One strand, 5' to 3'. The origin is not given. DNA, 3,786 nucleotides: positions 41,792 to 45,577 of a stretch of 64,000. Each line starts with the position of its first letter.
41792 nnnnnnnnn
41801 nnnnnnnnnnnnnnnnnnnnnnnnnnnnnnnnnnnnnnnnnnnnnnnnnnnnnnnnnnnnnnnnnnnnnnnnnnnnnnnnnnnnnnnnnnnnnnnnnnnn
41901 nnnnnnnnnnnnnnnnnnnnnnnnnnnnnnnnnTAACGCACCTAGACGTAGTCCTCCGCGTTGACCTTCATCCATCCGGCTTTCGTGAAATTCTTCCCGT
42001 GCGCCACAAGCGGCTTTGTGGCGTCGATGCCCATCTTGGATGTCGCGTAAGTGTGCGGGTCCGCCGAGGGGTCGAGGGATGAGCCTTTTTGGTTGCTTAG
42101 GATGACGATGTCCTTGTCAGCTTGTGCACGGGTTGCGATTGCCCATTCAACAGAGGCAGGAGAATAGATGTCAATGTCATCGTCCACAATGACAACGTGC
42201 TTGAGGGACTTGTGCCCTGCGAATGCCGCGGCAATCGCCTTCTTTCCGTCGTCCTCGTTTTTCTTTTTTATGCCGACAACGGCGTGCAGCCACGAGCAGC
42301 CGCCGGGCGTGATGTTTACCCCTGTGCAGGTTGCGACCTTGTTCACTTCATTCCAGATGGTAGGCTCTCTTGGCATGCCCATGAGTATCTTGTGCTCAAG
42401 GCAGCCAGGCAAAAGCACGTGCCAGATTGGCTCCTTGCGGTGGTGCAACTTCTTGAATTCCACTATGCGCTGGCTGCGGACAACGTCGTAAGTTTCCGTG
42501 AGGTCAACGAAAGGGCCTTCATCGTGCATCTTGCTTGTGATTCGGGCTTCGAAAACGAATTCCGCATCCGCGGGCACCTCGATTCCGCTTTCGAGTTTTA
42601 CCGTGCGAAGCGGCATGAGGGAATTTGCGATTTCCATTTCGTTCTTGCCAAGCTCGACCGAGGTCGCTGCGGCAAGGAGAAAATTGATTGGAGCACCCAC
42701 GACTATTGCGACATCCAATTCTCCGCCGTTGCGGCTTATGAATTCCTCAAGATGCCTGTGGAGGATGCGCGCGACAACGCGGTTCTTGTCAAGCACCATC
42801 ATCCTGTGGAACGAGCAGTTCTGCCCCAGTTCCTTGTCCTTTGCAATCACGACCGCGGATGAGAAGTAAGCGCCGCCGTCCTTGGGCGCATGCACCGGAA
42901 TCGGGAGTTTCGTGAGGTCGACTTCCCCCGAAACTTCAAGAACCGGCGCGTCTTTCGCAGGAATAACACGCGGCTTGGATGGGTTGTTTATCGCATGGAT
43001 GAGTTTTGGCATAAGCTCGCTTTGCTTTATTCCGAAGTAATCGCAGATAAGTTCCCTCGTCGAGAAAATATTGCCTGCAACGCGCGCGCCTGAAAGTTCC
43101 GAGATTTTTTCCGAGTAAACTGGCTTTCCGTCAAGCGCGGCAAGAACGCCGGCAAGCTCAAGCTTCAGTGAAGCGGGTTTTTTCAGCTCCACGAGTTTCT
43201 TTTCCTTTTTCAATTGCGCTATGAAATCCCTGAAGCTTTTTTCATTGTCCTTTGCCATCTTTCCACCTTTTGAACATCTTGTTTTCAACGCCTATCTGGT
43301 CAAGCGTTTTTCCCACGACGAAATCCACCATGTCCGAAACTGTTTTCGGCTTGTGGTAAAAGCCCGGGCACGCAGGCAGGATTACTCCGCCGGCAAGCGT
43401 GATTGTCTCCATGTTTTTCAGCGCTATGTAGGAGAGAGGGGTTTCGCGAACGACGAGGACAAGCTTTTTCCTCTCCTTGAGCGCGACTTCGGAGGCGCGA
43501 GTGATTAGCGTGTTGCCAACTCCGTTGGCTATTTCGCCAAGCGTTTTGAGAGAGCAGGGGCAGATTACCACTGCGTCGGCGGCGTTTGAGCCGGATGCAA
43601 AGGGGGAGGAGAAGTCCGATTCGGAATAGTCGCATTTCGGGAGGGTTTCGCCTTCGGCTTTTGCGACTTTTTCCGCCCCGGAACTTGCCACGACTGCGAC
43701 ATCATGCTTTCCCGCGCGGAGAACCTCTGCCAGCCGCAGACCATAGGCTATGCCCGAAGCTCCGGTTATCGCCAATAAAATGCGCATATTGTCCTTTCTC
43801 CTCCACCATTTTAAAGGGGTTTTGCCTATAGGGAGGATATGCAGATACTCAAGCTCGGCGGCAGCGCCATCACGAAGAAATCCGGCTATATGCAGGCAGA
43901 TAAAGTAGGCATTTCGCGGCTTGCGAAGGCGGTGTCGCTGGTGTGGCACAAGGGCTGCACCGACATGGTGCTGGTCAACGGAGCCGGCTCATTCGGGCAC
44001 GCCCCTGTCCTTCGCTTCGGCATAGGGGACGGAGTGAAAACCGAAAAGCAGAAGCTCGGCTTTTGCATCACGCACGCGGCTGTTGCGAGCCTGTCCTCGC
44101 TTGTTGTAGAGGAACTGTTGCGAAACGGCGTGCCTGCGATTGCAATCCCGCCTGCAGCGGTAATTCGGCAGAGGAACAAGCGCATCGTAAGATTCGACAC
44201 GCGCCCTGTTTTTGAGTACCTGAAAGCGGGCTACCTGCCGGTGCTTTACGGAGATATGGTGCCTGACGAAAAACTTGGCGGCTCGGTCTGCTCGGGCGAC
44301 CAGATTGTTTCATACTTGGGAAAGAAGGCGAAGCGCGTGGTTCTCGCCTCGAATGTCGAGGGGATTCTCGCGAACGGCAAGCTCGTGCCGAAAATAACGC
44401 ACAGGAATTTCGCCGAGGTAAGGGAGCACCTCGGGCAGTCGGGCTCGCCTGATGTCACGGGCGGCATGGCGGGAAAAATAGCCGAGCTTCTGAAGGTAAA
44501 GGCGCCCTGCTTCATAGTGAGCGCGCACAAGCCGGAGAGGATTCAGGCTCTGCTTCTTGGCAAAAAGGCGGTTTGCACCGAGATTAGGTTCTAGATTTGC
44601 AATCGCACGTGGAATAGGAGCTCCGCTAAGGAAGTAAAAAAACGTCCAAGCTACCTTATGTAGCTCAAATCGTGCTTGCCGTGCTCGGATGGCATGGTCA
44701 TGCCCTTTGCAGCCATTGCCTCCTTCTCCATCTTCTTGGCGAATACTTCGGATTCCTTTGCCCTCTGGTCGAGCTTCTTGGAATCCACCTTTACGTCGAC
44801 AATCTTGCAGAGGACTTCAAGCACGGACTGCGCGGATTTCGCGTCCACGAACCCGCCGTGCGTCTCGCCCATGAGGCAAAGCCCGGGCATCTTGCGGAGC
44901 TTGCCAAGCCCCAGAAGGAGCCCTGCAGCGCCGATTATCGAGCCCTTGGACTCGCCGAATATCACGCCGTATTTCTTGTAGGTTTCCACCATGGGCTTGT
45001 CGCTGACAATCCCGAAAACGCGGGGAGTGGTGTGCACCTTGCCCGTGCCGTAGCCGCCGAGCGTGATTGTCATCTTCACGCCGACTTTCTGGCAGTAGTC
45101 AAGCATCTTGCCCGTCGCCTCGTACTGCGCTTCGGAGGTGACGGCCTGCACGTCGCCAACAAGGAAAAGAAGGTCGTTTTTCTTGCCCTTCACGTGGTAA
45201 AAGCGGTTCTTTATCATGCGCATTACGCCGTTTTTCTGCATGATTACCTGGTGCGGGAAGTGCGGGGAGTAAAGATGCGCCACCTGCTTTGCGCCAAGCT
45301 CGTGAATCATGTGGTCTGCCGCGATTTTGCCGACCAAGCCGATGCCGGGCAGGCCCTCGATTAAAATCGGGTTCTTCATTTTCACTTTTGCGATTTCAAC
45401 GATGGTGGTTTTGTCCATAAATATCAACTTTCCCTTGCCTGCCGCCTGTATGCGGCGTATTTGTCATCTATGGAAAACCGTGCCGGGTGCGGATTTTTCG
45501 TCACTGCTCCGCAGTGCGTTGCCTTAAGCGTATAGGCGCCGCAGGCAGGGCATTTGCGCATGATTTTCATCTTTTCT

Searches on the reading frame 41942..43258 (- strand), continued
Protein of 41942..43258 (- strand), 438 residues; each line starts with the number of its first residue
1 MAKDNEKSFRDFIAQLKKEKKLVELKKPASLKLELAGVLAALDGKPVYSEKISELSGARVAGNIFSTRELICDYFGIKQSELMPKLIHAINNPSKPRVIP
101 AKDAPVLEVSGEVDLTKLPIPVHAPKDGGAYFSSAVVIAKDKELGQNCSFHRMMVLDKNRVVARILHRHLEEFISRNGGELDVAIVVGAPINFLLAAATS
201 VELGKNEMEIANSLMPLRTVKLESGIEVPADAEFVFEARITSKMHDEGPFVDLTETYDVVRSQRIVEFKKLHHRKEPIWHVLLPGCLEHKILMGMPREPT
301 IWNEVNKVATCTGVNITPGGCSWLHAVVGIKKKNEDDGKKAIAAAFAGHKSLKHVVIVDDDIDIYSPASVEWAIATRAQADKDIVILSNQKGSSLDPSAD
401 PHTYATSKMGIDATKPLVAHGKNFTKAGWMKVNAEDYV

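Call 49: find_encoding_contigs(protein=P0269, flank=5000, max_places=1)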
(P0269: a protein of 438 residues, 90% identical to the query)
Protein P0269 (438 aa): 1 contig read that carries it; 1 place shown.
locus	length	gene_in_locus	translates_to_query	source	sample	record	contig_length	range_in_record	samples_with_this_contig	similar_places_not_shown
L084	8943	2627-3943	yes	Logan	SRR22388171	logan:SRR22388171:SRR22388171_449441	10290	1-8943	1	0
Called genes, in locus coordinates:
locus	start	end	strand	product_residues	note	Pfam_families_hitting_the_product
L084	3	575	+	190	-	?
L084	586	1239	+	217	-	-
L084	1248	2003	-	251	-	PF00696:AA_kinase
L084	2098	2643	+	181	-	PF02441:Flavoprotein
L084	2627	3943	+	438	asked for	PF20695:UbiD_N, PF01977:UbiD, PF20696:UbiD_C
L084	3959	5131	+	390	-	PF04412:AcnX, PF28403:AcnX_2nd, PF28406:AcnX_3rd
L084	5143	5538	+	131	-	PF01989:AcnX_swivel_put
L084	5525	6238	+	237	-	-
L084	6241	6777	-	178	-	PF01864:CarS-like, PF01148:CTP_transf_1 (weak)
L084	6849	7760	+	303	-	PF00574:CLP_protease (faint), PF25145:NfeD1b_N, PF01343:Peptidase_S49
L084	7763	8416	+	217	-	-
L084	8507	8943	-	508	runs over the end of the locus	PF25549:DUF7927 (faint), PF13620:CarboxypepD_reg (faint)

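Call 76: find_encoding_contigs(protein=P0272, flank=4000, max_places=1)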
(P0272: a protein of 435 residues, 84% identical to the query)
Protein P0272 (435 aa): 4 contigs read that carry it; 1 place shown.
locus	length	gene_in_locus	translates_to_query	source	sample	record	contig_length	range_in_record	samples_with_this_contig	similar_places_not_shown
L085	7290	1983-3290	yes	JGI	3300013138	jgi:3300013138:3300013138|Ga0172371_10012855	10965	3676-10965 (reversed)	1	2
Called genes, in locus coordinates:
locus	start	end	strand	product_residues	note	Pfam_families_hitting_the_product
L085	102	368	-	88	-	-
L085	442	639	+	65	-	-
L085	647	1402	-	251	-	PF00696:AA_kinase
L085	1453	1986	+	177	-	PF02441:Flavoprotein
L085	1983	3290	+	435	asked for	PF20695:UbiD_N, PF01977:UbiD, PF20696:UbiD_C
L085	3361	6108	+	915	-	PF04313:HSDR_N (faint), PF01170:UPF0020 (faint), PF02384:N6_Mtase, PF20473:MmeI_Mtase, PF07669:Eco57I, PF12950:TaqI_C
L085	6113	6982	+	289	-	-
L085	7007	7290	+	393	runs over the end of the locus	PF04412:AcnX, PF28403:AcnX_2nd, PF28406:AcnX_3rd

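Call 77: find_encoding_contigs(protein=P0286, flank=4000, max_places=1)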
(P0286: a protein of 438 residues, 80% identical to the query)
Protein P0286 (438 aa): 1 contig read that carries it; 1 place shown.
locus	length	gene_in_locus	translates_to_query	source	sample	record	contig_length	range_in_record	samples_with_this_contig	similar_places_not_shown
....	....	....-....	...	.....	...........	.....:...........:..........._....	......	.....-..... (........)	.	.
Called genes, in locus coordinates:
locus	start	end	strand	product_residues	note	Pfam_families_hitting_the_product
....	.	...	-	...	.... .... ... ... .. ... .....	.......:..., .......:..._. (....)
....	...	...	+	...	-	-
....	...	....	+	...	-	-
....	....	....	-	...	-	-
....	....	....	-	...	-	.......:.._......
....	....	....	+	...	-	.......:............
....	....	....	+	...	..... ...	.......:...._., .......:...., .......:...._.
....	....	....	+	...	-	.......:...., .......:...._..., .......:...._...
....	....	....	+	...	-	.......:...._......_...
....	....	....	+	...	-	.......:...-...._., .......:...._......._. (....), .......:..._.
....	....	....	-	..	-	-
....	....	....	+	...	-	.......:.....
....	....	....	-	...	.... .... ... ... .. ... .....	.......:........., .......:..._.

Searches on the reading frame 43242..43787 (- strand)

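Call 3: search_protein_families(library=pfam, proteins=[window:43242-43787:-], max_evalue=0.01)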
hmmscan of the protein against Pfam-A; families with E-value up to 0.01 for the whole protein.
window:43242-43787:- (181 aa): 1 family
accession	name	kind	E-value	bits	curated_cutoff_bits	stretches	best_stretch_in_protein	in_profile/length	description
PF02441.25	Flavoprotein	-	4.7e-44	150.3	22.7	1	1-164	1-161/162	Flavoprotein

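Call 4: search_protein_families(library=ncbifam, proteins=[window:43242-43787:-], max_evalue=0.01)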
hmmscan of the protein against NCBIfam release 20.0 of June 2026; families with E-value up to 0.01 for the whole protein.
window:43242-43787:- (181 aa): 8 families
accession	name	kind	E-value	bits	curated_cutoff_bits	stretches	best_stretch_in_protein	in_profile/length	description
TIGR00421.1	ubiX_pad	subfamily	1.1e-59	201.2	108.9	1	2-175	1-181/181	UbiX family flavin prenyltransferase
NF004685.0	PRK06029.1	subfamily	6.2e-57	192.7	188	1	1-176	2-185/187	UbiX family flavin prenyltransferase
NF041206.1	VdcB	exception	1.8e-52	177.7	290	1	2-176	1-183/184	non-oxidative hydroxyarylic acid decarboxylases subunit B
NF041218.1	BagM_FevK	exception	3.9e-40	137.5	420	1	1-176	1-184/215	bagremycin/ferroverdin biosynthesis UbiX family decarboxylase BagM/FevK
TIGR00521.1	coaBC_dfp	equivalog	0.0002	20.6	219.7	1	1-99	4-109/392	bifunctional phosphopantothenoylcysteine decarboxylase/phosphopantothenate--cysteine ligase CoaBC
TIGR02699.1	archaeo_AfpA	hypoth_equivalog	0.0013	18.3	192.45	0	60-107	66-116/174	archaeoflavoprotein AfpA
NF006161.0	PRK08305.1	equivalog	0.0037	16.9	156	1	68-114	83-129/196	dipicolinate synthase subunit B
TIGR02700.1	flavo_MJ0208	hypoth_equivalog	0.0078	15.5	251.35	0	58-113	72-129/234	dihydromethanopterin reductase (acceptor)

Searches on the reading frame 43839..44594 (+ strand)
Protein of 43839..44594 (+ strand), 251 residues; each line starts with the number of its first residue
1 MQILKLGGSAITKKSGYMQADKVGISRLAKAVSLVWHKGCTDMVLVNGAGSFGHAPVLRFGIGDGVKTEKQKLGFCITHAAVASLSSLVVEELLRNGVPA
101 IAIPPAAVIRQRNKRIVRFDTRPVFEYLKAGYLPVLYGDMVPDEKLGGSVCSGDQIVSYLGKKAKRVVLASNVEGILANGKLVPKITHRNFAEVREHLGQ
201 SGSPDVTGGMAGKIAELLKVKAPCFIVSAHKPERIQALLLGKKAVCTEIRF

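Call 3: search_protein_families(library=pfam, proteins=[window:43839-44594:+], max_evalue=0.01)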
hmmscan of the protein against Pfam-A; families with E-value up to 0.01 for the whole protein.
window:43839-44594:+ (251 aa): 1 family
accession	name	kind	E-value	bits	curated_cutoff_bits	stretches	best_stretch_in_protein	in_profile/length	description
PF00696.33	AA_kinase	-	5.8e-30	105.2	24.9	1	2-221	3-223/234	Amino acid kinase family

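Call 4: search_protein_families(library=ncbifam, proteins=[window:43839-44594:+], max_evalue=0.01)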
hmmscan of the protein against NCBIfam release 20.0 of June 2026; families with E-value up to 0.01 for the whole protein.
window:43839-44594:+ (251 aa): 7 families
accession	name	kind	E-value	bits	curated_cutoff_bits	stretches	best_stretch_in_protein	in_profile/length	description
NF040647.1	IPPK_Arch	equivalog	7.1e-59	199.2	120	1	3-249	2-259/259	isopentenyl phosphate kinase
NF000338.1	fomA_AB016934.1.gene6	equivalog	8.4e-10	38.2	550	1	4-229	8-235/266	fosfomycin resistance kinase FomA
NF000122.1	485965_fosC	equivalog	4.8e-08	33.3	350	1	104-215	28-142/182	fosfomycin resistance kinase FosC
NF010662.0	PRK14058.1-4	equivalog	1.7e-06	27.4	194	1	163-200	182-219/264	[LysW]-aminoadipate/[LysW]-glutamate kinase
TIGR00761.1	argB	equivalog_domain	0.00015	21.4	151.3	1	68-218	62-219/231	acetylglutamate kinase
NF040622.1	MfnE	equivalog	0.00029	20.6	300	1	154-249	122-210/211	[5-(aminomethyl)furan-3-yl]methyl phosphate kinase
NF010659.0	PRK14058.1-1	equivalog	0.00029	20.1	223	0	117-179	136-199/267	[LysW]-aminoadipate kinase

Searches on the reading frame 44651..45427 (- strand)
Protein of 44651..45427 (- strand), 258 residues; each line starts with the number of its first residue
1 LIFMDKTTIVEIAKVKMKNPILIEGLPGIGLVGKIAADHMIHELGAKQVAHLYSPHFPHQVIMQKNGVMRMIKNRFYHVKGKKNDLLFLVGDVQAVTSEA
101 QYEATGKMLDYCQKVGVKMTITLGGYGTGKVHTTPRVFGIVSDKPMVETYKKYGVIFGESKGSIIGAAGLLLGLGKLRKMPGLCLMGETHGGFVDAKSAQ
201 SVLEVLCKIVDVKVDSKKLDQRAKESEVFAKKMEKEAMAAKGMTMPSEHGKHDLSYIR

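Call 3: search_protein_families(library=pfam, proteins=[window:44651-45427:-], max_evalue=0.01)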
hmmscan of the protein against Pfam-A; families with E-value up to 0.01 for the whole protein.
window:44651-45427:- (258 aa): 1 family
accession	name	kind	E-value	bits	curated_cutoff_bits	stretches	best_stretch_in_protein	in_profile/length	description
PF09754.15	PAC2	-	1.2e-52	179.3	25.8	1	22-232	1-213/215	PAC2 family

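Call 4: search_protein_families(library=ncbifam, proteins=[window:44651-45427:-], max_evalue=0.01)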
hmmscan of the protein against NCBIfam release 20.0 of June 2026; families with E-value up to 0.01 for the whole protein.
window:44651-45427:- (258 aa): 2 families
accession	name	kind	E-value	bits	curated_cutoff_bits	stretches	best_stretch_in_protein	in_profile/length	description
TIGR00162.1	TIGR00162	hypoth_equivalog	3.8e-73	246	200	1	13-258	14-260/260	proteasome assembly chaperone family protein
TIGR00161.1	TIGR00161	hypoth_equivalog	5.1e-30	104.9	199.25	1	4-243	2-228/239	proteasome assembly chaperone family protein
